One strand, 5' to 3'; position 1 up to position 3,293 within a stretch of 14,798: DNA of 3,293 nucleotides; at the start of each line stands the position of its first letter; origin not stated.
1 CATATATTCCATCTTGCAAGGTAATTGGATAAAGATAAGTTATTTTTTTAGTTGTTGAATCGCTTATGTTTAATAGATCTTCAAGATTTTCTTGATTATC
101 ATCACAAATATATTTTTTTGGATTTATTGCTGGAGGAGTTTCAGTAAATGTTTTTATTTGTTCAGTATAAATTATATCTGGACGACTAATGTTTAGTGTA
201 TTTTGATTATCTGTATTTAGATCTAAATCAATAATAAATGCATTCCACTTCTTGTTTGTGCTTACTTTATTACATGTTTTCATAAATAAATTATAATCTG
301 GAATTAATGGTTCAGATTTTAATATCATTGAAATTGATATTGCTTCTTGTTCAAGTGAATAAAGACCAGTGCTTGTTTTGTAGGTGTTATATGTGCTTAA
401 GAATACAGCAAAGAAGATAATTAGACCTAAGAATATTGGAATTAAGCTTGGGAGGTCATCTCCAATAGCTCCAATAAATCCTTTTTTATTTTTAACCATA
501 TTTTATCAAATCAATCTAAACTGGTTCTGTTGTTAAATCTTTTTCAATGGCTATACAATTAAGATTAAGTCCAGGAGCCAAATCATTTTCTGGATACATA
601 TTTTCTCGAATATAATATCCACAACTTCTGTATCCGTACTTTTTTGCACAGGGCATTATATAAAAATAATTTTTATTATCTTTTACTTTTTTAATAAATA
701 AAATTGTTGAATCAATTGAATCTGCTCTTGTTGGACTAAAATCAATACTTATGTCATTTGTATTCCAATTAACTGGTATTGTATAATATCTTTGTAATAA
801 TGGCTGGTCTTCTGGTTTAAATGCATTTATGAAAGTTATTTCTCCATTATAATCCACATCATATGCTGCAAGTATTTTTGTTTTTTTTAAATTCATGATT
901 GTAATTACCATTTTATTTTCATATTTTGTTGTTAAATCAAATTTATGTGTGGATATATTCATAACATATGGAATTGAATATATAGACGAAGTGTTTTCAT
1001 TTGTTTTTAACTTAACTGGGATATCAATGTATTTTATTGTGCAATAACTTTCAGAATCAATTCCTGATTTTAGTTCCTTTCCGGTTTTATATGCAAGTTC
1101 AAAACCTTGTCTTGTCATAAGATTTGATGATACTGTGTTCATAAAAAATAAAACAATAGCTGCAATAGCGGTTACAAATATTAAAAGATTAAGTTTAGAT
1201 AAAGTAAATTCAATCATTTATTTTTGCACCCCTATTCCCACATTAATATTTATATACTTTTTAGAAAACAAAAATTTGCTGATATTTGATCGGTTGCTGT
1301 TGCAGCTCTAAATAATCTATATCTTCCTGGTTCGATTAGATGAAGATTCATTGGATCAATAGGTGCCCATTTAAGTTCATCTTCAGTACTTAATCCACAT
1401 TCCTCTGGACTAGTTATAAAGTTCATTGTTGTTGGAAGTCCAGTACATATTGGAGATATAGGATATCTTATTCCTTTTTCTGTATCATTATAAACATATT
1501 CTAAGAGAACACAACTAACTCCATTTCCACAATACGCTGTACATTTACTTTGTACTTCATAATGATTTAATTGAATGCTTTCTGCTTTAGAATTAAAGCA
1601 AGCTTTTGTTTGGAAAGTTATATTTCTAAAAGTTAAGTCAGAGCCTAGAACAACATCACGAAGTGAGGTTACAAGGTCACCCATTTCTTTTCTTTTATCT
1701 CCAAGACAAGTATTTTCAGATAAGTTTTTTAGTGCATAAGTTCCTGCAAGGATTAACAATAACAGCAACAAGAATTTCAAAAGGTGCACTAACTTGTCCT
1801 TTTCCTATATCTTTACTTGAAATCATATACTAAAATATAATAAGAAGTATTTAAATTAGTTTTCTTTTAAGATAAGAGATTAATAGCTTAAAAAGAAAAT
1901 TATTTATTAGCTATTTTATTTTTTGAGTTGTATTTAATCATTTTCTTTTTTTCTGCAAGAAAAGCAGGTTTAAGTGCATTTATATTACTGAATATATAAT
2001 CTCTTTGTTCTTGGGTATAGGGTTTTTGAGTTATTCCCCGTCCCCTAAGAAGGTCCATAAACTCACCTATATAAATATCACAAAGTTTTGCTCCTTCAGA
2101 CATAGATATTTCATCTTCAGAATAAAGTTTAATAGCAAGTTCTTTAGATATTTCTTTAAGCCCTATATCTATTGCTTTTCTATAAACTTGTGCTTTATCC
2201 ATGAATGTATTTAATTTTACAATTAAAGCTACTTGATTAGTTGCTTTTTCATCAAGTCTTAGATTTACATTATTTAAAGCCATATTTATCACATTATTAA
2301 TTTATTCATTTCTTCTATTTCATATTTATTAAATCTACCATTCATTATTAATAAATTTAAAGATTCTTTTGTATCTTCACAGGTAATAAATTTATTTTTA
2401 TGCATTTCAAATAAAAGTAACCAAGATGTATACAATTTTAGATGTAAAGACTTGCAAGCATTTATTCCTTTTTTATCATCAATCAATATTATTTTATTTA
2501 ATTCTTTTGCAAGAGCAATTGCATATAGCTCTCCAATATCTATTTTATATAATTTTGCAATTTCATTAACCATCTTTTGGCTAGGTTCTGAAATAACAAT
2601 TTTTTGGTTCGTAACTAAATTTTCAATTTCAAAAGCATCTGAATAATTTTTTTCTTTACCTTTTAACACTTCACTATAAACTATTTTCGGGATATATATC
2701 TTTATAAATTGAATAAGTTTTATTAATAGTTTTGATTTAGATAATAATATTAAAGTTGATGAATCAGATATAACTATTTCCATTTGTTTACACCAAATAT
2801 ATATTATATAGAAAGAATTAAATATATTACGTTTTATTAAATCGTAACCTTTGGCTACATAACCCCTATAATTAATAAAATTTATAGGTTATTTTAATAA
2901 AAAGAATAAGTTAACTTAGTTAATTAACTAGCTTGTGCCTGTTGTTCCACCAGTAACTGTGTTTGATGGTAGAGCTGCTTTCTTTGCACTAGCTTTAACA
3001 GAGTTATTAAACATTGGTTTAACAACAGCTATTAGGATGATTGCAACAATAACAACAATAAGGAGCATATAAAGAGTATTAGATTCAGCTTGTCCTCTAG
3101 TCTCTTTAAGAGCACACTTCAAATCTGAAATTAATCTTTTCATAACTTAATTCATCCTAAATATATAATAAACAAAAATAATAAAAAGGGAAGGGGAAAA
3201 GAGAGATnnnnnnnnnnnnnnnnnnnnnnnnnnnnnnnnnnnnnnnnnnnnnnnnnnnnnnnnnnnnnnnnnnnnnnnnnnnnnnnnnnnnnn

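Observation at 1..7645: Type IV pilus-like cluster with four class III-signal proteins and several components that fit no family I recognise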

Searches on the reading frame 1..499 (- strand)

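Call 6: search_protein_families(library=pfam, max_evalue=0.1, proteins=[window:1-499:-])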
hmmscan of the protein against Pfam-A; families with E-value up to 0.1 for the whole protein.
window:1-499:- (166 aa): 0 families

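Call 8: search_protein_families(library=ncbifam, max_evalue=1, proteins=[window:1-499:-])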
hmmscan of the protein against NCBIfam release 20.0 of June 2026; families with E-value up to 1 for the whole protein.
window:1-499:- (166 aa): 0 families

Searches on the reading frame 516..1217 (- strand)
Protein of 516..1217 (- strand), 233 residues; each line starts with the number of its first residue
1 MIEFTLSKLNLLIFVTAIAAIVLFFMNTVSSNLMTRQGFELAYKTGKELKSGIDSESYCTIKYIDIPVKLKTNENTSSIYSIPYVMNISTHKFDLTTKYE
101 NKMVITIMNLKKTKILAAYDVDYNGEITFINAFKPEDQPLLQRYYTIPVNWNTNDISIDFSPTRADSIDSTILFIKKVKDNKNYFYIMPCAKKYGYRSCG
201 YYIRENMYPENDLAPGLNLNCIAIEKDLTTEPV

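Call 6: search_protein_families(library=pfam, max_evalue=0.1, proteins=[window:516-1217:-])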
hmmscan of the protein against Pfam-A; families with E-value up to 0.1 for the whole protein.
window:516-1217:- (233 aa): 0 families

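Call 8: search_protein_families(library=ncbifam, max_evalue=1, proteins=[window:516-1217:-])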
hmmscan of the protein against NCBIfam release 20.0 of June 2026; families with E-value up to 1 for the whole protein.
window:516-1217:- (233 aa): 0 families

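Call 22: find_encoding_contigs(protein=window:516-1217:-, flank=10000, max_places=4)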
Protein window:516-1217:- (233 aa): 7 contigs read that carry it; 4 places shown.
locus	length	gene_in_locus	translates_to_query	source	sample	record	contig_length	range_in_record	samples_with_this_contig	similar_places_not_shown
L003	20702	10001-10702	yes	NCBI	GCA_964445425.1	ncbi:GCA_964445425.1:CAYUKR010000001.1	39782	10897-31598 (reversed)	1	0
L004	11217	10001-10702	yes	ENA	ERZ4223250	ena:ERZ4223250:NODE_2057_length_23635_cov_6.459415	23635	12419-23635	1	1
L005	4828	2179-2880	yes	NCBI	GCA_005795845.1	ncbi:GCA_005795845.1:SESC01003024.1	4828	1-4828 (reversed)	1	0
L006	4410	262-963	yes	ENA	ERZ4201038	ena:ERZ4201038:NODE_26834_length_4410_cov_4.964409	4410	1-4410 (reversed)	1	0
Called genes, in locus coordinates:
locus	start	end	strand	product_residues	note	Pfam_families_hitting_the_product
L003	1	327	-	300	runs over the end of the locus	PF01996:F420_ligase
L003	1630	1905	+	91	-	-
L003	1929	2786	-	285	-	PF01261:AP_endonuc_2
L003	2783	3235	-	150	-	PF00583:Acetyltransf_1, PF13508:Acetyltransf_7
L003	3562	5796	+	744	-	-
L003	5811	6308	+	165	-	-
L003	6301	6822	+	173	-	-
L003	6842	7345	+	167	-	-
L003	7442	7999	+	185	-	-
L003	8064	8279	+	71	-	-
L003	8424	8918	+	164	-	PF11848:DUF3368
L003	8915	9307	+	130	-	PF03683:UPF0175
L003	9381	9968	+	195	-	-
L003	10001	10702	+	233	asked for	-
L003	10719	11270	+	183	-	-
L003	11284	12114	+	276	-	-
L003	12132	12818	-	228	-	-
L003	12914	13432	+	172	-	-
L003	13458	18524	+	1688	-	-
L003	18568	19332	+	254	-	-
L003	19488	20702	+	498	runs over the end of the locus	PF01336:tRNA_anti-codon, PF00152:tRNA-synt_2, PF01409:tRNA-synt_2d (faint)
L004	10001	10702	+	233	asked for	-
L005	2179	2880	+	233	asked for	-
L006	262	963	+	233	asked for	-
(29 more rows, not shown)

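Call 23: search_protein_families(library=pfam, max_evalue=0.05, proteins=[L003:13458-18524:+, L003:18568-19332:+, L003:11284-12114:+, L003:12132-12818:-, L003:12914-13432:+, L003:10719-11270:+, L003:9381-9968:+])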
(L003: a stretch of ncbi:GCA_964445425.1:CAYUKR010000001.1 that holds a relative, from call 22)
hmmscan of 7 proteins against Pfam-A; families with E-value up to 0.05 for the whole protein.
L003:13458-18524:+ (1688 aa): 0 families

L003:18568-19332:+ (254 aa): 1 family
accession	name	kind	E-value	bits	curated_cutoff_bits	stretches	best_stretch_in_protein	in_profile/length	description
PF10884.14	DUF2683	-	0.013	16.1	27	0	87-148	6-64/66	Protein of unknown function (DUF2683)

L003:11284-12114:+ (276 aa): 0 families

L003:12132-12818:- (228 aa): 0 families

L003:12914-13432:+ (172 aa): 0 families

L003:10719-11270:+ (183 aa): 0 families

L003:9381-9968:+ (195 aa): 1 family
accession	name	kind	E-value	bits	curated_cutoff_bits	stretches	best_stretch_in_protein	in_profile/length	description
PF19629.4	DUF6133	-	0.0065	17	27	1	2-36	11-44/65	Family of unknown function (DUF6133)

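Call 60: find_homologous_proteins(query=window:516-1217:-, max_evalue=0.001)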
Query window:516-1217:- (233 aa): 35 proteins with E <= 0.001 among 246 candidates.
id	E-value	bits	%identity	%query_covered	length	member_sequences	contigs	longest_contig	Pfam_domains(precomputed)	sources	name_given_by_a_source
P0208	7.0e-150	515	100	100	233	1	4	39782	-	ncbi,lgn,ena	ncbi:MAG: hypothetical protein WCF78_01555 [archaeon]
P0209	3.5e-120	418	83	100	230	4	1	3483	-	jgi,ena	-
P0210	3.8e-117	408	79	100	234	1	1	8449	-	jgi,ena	-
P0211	2.0e-111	389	77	100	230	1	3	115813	-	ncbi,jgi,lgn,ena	-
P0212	1.5e-106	373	76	99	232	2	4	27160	-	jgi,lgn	-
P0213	1.0e-84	302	62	98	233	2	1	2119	-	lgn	-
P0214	9.9e-83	296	61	98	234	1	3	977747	-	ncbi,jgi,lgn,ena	-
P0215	6.8e-81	290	61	99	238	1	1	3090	-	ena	-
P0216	1.4e-58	217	54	87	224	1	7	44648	-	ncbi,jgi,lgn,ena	-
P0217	5.2e-56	208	47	99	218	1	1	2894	-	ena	-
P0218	2.0e-49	187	46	98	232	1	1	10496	-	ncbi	ncbi:MAG: hypothetical protein V1824_00020 [archaeon]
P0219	1.0e-48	184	46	95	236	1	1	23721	-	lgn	-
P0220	2.4e-48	183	47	100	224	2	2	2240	-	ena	-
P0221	2.9e-48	183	45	100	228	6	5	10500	-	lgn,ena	-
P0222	9.7e-48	181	48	88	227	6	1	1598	-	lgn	-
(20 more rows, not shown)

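Call 62: find_encoding_contigs(protein=P0214, flank=10000, max_places=1)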
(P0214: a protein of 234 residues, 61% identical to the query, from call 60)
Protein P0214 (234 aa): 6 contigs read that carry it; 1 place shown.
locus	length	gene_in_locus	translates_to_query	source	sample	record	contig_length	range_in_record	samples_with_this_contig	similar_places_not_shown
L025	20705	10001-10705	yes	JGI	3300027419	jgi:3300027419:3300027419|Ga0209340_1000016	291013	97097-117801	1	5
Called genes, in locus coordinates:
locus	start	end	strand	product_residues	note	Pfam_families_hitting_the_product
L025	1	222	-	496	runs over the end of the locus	PF01212:Beta_elim_lyase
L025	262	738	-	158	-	PF01042:Ribonuc_L-PSP (weak)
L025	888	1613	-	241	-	-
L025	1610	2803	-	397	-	PF01996:F420_ligase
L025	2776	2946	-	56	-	-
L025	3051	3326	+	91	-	-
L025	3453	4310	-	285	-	PF01261:AP_endonuc_2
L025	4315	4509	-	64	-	PF13187:Fer4_9 (faint), PF12797:Fer4_2 (weak), PF12837:Fer4_6 (weak), PF13237:Fer4_10 (weak), PF14697:Fer4_21 (weak), PF00037:Fer4 (weak), PF13459:Fer4_15 (faint), PF13370:Fer4_13 (weak), +1 more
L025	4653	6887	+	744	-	-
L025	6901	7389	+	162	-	-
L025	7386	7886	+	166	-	-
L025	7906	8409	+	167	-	-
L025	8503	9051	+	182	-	-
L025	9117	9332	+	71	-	-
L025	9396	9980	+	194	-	-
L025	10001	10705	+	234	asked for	-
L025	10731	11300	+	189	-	-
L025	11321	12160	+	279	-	-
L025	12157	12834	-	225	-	-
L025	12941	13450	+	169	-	-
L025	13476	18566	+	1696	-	-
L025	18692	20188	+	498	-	PF01336:tRNA_anti-codon, PF00152:tRNA-synt_2, PF01409:tRNA-synt_2d (faint)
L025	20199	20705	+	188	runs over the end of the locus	-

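Call 70: search_protein_families(library=pfam, max_evalue=0.1, proteins=[L025:13476-18566:+, L025:6901-7389:+])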
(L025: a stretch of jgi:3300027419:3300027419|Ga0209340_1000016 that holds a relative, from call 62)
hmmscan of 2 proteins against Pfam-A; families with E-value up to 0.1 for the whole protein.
L025:13476-18566:+ (1696 aa): 2 families
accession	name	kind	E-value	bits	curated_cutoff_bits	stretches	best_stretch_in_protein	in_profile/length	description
PF04233.19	Phage_Mu_F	-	0.021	16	29.6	0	942-973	72-103/112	Phage Mu protein F like protein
PF11178.13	DUF2963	-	0.027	14.3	22.6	0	572-588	36-52/52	Protein of unknown function (DUF2963)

L025:6901-7389:+ (162 aa): 3 families
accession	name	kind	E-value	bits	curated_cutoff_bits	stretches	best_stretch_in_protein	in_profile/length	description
PF23339.1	PTHB1_CtH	-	0.013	16.1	27.9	1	12-46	35-69/77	PTHB1 C-terminal helix bundle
PF07242.16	DUF1430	-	0.032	15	28.2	1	100-126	12-38/100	Protein of unknown function (DUF1430)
PF05695.17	Ycf2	-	0.061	11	29.2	1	19-149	204-324/1486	Ycf2 family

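Call 71: search_solved_structures(query=L003:13458-18521:+, max_evalue=1)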
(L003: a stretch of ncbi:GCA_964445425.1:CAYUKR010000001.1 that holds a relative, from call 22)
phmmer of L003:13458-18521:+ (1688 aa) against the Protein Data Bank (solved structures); distinct sequences matched with E-value up to 1: 0.

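Call 99: search_protein_representatives(alignment_id=A5)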
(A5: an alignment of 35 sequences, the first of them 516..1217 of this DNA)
Query: 35 sequences, 226 profile positions. Proteins with E-value up to 0.001 (for the whole library): 141; up to 1e-10: 88; up to 1e-30: 8. The best 141 are listed.
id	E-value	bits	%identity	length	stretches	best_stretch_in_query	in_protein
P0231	6.2e-97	340.1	-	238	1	1-224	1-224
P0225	1.8e-84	299.3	-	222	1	1-224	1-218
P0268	1.6e-83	296.3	-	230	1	1-218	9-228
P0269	2.4e-81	289.1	-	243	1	1-222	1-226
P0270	2.2e-71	256.6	-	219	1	1-213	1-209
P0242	2.7e-69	249.7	-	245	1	1-212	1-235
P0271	5.5e-56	206.2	-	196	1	26-223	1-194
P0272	8.2e-35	136.9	-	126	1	1-78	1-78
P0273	4.0e-27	111.8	-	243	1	1-220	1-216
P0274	2.8e-26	109.0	-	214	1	1-192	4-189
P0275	6.3e-26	107.9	-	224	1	1-199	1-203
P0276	1.6e-25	106.5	-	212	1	2-184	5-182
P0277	2.9e-24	102.5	-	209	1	1-186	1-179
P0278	6.0e-23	98.1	-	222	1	1-221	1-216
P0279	6.4e-23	98.0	-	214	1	1-200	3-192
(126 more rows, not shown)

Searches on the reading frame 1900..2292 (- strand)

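Call 6: search_protein_families(library=pfam, max_evalue=0.1, proteins=[window:1900-2292:-])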
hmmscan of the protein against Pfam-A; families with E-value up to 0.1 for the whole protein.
window:1900-2292:- (130 aa): 1 family
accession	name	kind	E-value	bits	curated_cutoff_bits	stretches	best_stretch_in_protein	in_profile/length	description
PF03683.19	UPF0175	-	7.7e-09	35.6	27.9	1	46-95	18-67/75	Uncharacterised protein family (UPF0175)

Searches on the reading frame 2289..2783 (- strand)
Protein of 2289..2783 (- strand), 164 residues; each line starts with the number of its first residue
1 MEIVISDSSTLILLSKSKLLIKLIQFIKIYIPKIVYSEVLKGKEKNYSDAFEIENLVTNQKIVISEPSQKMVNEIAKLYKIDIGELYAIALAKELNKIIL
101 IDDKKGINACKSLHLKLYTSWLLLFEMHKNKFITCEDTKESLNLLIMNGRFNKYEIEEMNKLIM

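Call 6: search_protein_families(library=pfam, max_evalue=0.1, proteins=[window:2289-2783:-])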
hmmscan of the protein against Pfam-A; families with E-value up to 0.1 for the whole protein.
window:2289-2783:- (164 aa): 4 families
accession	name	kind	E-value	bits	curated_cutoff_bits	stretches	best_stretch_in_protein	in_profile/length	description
PF01850.27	PIN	-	0.0037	18.3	23.6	1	9-104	6-112/120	PIN domain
PF13638.12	PIN_4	-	0.0039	17.9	21.9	1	10-111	5-97/132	PIN domain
PF05128.17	DUF697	-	0.0049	17.1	27.7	1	69-97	55-83/162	Domain of unknown function (DUF697)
PF16289.11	PIN_12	-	0.025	15.4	32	1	22-96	26-102/172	PIN domain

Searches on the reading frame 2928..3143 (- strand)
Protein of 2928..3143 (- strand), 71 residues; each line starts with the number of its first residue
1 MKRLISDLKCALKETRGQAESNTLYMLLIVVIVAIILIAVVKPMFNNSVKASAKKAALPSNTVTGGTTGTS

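Call 6: search_protein_families(library=pfam, max_evalue=0.1, proteins=[window:2928-3143:-])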
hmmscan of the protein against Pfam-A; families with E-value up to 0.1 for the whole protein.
window:2928-3143:- (71 aa): 3 families
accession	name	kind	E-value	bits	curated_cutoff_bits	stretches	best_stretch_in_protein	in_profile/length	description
PF12911.12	OppC_N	-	0.045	14.1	23.9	1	22-46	13-37/53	N-terminal TM domain of oligopeptide transport permease C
PF05568.16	ASFV_J13L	-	0.081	13.1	23.6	1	21-53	28-60/189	African swine fever virus J13L protein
PF04964.19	Flp_Fap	-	0.098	12.9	32.2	0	28-46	15-33/46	Flp/Fap pilin component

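Call 8: search_protein_families(library=ncbifam, max_evalue=1, proteins=[window:2928-3143:-])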
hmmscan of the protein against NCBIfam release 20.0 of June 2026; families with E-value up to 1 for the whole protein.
window:2928-3143:- (71 aa): 3 families
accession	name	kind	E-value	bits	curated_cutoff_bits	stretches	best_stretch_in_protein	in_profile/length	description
TIGR01710.1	typeII_sec_gspG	equivalog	0.023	14.7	88.85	1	23-58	4-40/134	type II secretion system major pseudopilin GspG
NF042931.1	SAG1386_EF1546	equivalog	0.035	14.2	80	1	15-58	20-63/158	SAG1386/EF1546 family surface-associated protein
TIGR02596.1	TIGR02596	subfamily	0.073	13.1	70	1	23-53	2-32/196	Verru_Chthon cassette protein D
